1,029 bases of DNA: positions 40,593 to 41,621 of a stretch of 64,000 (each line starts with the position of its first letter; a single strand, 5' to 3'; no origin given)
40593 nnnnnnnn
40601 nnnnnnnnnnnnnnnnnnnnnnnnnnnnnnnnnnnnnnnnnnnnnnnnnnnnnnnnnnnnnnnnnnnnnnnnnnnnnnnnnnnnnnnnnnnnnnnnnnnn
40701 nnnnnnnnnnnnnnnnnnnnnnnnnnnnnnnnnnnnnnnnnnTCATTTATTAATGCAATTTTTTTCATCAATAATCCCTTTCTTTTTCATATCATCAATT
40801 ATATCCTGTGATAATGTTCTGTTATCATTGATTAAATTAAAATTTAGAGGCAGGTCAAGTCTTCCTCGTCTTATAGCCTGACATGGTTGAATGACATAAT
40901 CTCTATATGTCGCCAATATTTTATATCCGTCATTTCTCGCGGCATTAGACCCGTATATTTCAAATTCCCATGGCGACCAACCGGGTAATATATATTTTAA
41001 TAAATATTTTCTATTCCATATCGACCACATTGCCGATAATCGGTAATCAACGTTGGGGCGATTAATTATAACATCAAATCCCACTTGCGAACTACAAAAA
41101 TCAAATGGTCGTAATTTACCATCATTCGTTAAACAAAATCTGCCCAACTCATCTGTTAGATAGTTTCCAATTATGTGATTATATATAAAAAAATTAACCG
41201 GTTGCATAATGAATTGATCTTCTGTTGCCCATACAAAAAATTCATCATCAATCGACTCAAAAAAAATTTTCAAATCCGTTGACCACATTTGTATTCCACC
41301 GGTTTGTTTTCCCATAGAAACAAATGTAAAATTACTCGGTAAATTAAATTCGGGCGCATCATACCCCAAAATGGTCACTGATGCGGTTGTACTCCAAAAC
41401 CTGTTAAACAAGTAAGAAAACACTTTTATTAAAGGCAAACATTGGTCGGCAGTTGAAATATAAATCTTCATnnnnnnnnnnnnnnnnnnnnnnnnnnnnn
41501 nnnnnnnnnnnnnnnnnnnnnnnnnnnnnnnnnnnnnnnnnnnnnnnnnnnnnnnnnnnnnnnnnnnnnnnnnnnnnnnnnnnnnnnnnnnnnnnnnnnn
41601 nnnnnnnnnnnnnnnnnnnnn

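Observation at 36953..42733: Carbamoyltransferase, GMD, DegT aminotransferase and B12-radical-SAM in one co-directional run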

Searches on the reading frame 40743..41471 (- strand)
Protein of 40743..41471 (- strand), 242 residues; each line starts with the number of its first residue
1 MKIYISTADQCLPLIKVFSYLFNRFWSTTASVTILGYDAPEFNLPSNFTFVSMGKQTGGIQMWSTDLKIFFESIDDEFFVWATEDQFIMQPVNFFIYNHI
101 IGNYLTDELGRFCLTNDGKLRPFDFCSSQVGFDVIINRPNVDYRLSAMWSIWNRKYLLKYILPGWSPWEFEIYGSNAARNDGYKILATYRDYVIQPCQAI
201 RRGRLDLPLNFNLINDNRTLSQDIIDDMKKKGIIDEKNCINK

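Call 4: search_protein_families(library=pfam, proteins=[window:40743-41471:-], max_evalue=0.01)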
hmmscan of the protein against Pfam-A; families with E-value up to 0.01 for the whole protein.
window:40743-41471:- (242 aa): 0 families

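Call 9: search_protein_families(library=ncbifam, proteins=[window:40743-41471:-], max_evalue=0.001)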
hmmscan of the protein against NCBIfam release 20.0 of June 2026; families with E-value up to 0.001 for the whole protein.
window:40743-41471:- (242 aa): 0 families

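Call 23: search_solved_structures(query=window:40743-41471:-, max_evalue=10)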
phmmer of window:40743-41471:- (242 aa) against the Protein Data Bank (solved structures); distinct sequences matched with E-value up to 10: 0.

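Call 24: find_homologous_proteins(query=window:40743-41471:-, max_evalue=0.001)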
Query window:40743-41471:- (242 aa): 25 proteins with E <= 0.001 among 95 candidates.
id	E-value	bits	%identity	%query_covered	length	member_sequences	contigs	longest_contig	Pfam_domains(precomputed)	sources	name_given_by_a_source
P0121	3.2e-165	566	100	100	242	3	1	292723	-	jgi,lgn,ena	-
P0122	1.5e-124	432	76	100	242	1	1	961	-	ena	-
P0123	3.8e-105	369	66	100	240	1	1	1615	-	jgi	-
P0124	7.0e-90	319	58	100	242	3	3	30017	-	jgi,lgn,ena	-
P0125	3.8e-82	294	55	100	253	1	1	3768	-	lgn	-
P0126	6.1e-80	286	56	97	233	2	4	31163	-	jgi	jgi:hypothetical protein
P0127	6.3e-79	283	56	97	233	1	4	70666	-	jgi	-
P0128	4.7e-77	277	55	97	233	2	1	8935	-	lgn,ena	-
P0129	1.5e-76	275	55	97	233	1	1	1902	-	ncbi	-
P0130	3.3e-74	268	52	97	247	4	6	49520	-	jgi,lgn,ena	-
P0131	2.8e-69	251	51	97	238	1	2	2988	-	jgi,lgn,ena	-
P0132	3.6e-59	218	52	83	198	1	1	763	-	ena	-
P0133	1.4e-54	203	46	84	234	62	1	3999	-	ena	-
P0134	2.0e-52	196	41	95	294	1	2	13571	-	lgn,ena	-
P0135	5.2e-52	195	44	97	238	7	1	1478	-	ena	-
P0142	8.1e-33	132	45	65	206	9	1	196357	-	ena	-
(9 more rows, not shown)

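Call 27: find_encoding_contigs(protein=P0127, flank=8000, max_places=2)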
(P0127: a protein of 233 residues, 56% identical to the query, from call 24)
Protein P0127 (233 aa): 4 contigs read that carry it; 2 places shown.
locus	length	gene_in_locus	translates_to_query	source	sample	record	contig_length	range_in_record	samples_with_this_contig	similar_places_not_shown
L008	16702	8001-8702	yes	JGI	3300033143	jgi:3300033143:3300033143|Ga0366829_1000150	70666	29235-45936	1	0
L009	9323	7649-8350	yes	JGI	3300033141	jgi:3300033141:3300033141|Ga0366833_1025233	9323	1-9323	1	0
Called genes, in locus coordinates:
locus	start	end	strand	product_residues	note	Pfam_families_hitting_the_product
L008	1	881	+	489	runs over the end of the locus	-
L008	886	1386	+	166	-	-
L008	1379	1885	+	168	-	-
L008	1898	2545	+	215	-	PF00535:Glycos_transf_2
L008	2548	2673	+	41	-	-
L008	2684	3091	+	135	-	-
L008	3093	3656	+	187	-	PF13489:Methyltransf_23, PF08241:Methyltransf_11, PF08242:Methyltransf_12 (faint)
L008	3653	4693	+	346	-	-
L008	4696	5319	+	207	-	PF02585:PIG-L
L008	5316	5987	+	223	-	PF00551:Formyl_trans_N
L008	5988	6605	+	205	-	PF13578:Methyltransf_24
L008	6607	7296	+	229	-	PF13578:Methyltransf_24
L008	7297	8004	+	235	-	PF05050:Methyltransf_21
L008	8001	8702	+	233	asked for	-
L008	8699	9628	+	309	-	PF01370:Epimerase, PF16363:GDP_Man_Dehyd (weak)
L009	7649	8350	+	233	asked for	-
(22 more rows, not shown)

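Call 28: find_encoding_contigs(protein=P0142, flank=8000, max_places=2)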
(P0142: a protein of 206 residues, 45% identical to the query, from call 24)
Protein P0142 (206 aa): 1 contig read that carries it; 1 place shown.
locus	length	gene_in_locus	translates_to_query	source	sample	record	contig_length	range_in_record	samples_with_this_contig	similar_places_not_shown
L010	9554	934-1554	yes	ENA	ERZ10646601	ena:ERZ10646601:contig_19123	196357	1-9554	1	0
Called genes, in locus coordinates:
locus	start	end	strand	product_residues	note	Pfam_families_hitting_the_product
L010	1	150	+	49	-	?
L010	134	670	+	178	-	-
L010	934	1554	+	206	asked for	-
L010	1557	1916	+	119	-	-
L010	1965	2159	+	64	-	PF00132:Hexapep (faint)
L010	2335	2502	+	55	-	-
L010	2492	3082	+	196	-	PF01041:DegT_DnrJ_EryC1 (faint)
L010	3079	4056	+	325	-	PF01370:Epimerase, PF02719:Polysacc_synt_2 (weak), PF04321:RmlD_sub_bind, PF16363:GDP_Man_Dehyd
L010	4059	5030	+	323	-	PF02350:Epimerase_2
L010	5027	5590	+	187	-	-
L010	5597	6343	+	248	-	PF00535:Glycos_transf_2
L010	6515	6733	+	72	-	PF02562:PhoH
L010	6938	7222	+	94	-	PF02562:PhoH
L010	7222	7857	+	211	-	-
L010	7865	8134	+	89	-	-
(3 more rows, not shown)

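Call 32: predict_structure(alignment_id=A1)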
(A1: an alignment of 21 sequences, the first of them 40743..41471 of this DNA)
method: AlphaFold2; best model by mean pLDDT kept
length: 242 residues; sequences in the alignment: 21
mean_pLDDT: 95.1   pTM: 0.92
mean pLDDT of the five models: 95.1, 94.9, 94.2, 93.2, 92.4
residues with pLDDT >= 90: 224; 70-90: 18; 50-70: 0; < 50: 0
segments of 3 or more residues with pLDDT < 50: none
pLDDT, mean of each block of 10 residues (from residue 1): 95 96 96 97 97 91 94 97 95 97 97 95 96 97 94 98 94 96 97 94 86 92 97 94 84
secondary structure, 60 per line:
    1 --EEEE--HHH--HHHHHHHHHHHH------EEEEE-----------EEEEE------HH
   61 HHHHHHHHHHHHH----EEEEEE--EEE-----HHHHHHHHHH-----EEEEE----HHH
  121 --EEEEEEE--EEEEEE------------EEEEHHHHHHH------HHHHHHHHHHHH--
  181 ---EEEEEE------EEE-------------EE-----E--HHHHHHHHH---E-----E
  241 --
elements in order: E3-6 H14-25 E32-36 E48-52 H59-73 E78-83 E86-88 H94-103 E109-113 E123-129 E132-137 E150-153 H154-160 H167-178 E184-189 E196-198 H222-230

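Call 34: fold_search(model_id=the predicted structure, library=pdb)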
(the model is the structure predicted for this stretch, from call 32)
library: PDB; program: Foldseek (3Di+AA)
matches with E <= 10: 1332; with E <= 0.001: 241
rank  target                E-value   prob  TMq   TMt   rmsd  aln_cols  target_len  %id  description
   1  5m7a                  6.3e-06  1.00  0.45  0.40   7.0       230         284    9  Blood group synthase AAGlyB in complex with UMP and cryoprotected with PEG 3350 (released 2017-11-29)
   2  9o4g_B                7.1e-06  1.00  0.43  0.18   7.6       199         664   16  Cryo-EM structure of the CHSY3-CHPF1 chondroitin synthase heterodimer (released 2026-03-04)
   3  1h7q                  9.1e-06  1.00  0.45  0.46   8.1       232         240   10  dTDP-MANGANESE COMPLEX OF SPSA FROM BACILLUS SUBTILIS (released 2001-12-13)
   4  3sxe                  1.2e-05  1.00  0.45  0.39   6.9       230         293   10  Crystal structure of AAAA+UDP+Gal with Glycerol as the cryoprotectant (released 2012-02-29)
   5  5m79                  1.2e-05  1.00  0.45  0.38   7.0       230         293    9  Blood group synthase AAGlyB in complex with UMP and cryoprotected with glycerol (released 2017-11-29)
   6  5bxc                  1.3e-05  1.00  0.47  0.40   7.9       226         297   11  Crystal structure of GTA + UDP + DI (released 2015-09-23)
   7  4frp                  1.4e-05  1.00  0.43  0.38   7.0       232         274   10  Crystal Structure of BBBB+UDP+Gal at pH 8.5 with MPD as the cryoprotectant (released 2013-12-25)
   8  3v0p_A                1.5e-05  1.00  0.46  0.39   8.1       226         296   11  Crystal structure of the Fucosylgalactoside alpha N-acetylgalactosaminyltransferase (GTA, cisAB mutant L266G, G268A) i (released 2013-01-23)
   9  5ggi_B                1.6e-05  1.00  0.49  0.25   8.8       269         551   11  Crystal structure of human protein O-mannose beta-1,2-N-acetylglucosaminyltransferase in complex with Mn, UDP and Mann (released 2016-08-10)
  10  6gx1                  1.7e-05  1.00  0.46  0.40   6.8       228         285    9  Blood group synthase AAGlyB in complex with UDP-GalNAc and cryoprotected with PEG 3350 (released 2019-07-10)
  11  4gbp                  1.7e-05  1.00  0.41  0.37   7.3       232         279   10  Crystal Structure of BBBB+UDP+Gal at pH 10 with MPD as the cryoprotectant (released 2013-12-25)
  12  4c2s_B                1.8e-05  1.00  0.45  0.38   6.5       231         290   10  Crystal structure of the fucosylgalactoside alpha N- acetylgalactosaminyltransferase (GTA P156L mutant) in complex wit (released 2013-09-11)
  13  3i0h                  1.8e-05  1.00  0.44  0.40   7.4       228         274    9  Crystal structure of GTB C80S/C196S/C209S unliganded (released 2010-08-11)
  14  3v0q_A                1.9e-05  1.00  0.46  0.39   8.1       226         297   11  Crystal structure of the Fucosylgalactoside alpha N-acetylgalactosaminyltransferase (GTA, cisAB mutant L266G, G268A) i (released 2013-01-23)
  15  4kxo                  1.9e-05  1.00  0.43  0.39   7.9       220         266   10  Crystal Structure of BBBB at pH 10.0 with MPD as the cryoprotectant (released 2014-04-09)
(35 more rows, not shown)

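Call 69: find_encoding_contigs(protein=P0121, flank=3000, max_places=4)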
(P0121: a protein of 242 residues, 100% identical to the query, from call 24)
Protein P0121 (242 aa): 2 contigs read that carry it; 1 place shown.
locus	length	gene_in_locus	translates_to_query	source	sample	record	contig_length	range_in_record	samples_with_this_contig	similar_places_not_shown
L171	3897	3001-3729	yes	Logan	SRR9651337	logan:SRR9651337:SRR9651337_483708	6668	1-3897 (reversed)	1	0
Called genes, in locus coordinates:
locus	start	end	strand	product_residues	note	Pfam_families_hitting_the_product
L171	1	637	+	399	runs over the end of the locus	PF00535:Glycos_transf_2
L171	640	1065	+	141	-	PF13489:Methyltransf_23, PF13649:Methyltransf_25 (faint), PF13847:Methyltransf_31 (faint), PF08241:Methyltransf_11 (faint), PF08242:Methyltransf_12 (faint)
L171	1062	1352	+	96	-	-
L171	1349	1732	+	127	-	-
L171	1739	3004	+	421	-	PF02310:B12-binding, PF04055:Radical_SAM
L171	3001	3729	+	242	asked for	-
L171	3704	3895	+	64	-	?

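Call 74: search_protein_families(library=phrogs, proteins=[window:40743-41471:-], max_evalue=0.001)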
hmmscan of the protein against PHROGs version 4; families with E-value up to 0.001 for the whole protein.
window:40743-41471:- (242 aa): 0 families

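Call 75: find_related_loci(query=A1, collection=viral_contigs, flank=10000)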
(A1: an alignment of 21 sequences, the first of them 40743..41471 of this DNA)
Query A1 (242 aa) in viral_contigs; peptide patterns used: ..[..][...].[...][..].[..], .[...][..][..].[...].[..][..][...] (x = any residue, [..] = any of these).
95 stretches matched a pattern; 46 encode a relative of the query (tblastn E <= 1e-3); 46 distinct loci.
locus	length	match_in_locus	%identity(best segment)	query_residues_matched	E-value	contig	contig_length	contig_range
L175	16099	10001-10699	54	1-234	2e-82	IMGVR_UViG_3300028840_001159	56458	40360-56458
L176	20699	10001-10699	54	1-234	2e-82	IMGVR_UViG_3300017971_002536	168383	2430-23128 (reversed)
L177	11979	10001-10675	43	1-222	2e-57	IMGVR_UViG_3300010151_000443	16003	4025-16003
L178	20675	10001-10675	43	1-222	2e-57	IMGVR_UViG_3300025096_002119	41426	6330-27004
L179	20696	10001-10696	42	1-222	1e-55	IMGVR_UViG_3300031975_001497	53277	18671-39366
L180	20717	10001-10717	39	1-237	5e-51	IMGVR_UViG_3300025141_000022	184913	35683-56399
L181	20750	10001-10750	39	1-240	1e-46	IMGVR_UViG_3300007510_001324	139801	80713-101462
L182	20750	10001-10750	39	1-240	1e-46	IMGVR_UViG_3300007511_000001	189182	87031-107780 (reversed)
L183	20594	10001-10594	37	1-200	1e-45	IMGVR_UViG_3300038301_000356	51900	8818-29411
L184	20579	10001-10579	36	1-195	1e-43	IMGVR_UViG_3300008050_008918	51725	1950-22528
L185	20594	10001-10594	35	1-200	2e-43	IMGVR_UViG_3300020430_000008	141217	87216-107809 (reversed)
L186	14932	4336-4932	42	1-188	3e-42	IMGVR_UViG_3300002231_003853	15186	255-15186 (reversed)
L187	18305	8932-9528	42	1-188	3e-42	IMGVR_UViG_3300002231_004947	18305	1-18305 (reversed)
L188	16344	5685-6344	37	1-212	3e-40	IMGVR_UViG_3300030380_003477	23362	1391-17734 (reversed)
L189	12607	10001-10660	36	1-210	4e-39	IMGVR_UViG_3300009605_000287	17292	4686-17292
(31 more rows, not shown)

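Call 81: fold_search(model_id=the predicted structure, library=viral)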
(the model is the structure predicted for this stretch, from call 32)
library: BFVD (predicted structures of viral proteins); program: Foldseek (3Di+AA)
matches with E <= 10: 882; with E <= 0.001: 205
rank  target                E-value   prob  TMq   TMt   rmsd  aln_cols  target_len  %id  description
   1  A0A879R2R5            3.4e-07  1.00  0.51  0.54   5.4       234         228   10  Uncharacterized protein [Synechococcus phage S-SRM01]
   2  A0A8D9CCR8            8.6e-07  1.00  0.53  0.49   5.2       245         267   10  Putative dolichol monophosphate mannose synthase [uncultured marine phage]
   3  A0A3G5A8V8            1.3e-06  1.00  0.59  0.20   4.8       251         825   11  Glycosyltransferase family 2 (Fragment) [Homavirus sp.]
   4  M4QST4                1.6e-06  1.00  0.47  0.48   5.9       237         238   12  (no name in the UniProt tables at hand)
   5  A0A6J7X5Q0            2.2e-06  1.00  0.37  0.14   6.5       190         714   13  Methyltransferase domain containing protein [uncultured Caudovirales phage]
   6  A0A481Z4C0            2.6e-06  1.00  0.57  0.22   4.4       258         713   11  Glycosyl transferase family 2 [Pithovirus LCPAC104]
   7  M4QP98                3.0e-06  1.00  0.40  0.43   7.1       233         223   13  Uncharacterized protein [Synechococcus phage S-SKS1]
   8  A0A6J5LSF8            3.2e-06  1.00  0.52  0.49   5.2       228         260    8  Glycosyltransferase 2-like [uncultured Caudovirales phage]
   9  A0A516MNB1            3.4e-06  1.00  0.56  0.47   4.3       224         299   11  (no name in the UniProt tables at hand)
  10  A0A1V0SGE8            3.6e-06  1.00  0.53  0.38   5.1       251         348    9  Glycosyltransferase 2-like domain-containing protein [Hokovirus HKV1]
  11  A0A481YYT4            3.8e-06  1.00  0.49  0.56   4.8       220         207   10  Uncharacterized protein [Marseillevirus LCMAC202]
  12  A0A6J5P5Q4            3.8e-06  1.00  0.45  0.43   9.6       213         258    9  Glyco_tranf_GTA_type domain containing protein [uncultured Caudovirales phage]
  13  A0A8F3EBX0            4.3e-06  1.00  0.54  0.62   4.8       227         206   14  (no name in the UniProt tables at hand)
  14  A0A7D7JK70            4.6e-06  1.00  0.54  0.48   5.2       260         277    8  (no name in the UniProt tables at hand)
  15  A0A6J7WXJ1            4.6e-06  1.00  0.46  0.47   5.7       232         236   10  Glyco_tranf_GTA_type domain containing protein [uncultured Caudovirales phage]
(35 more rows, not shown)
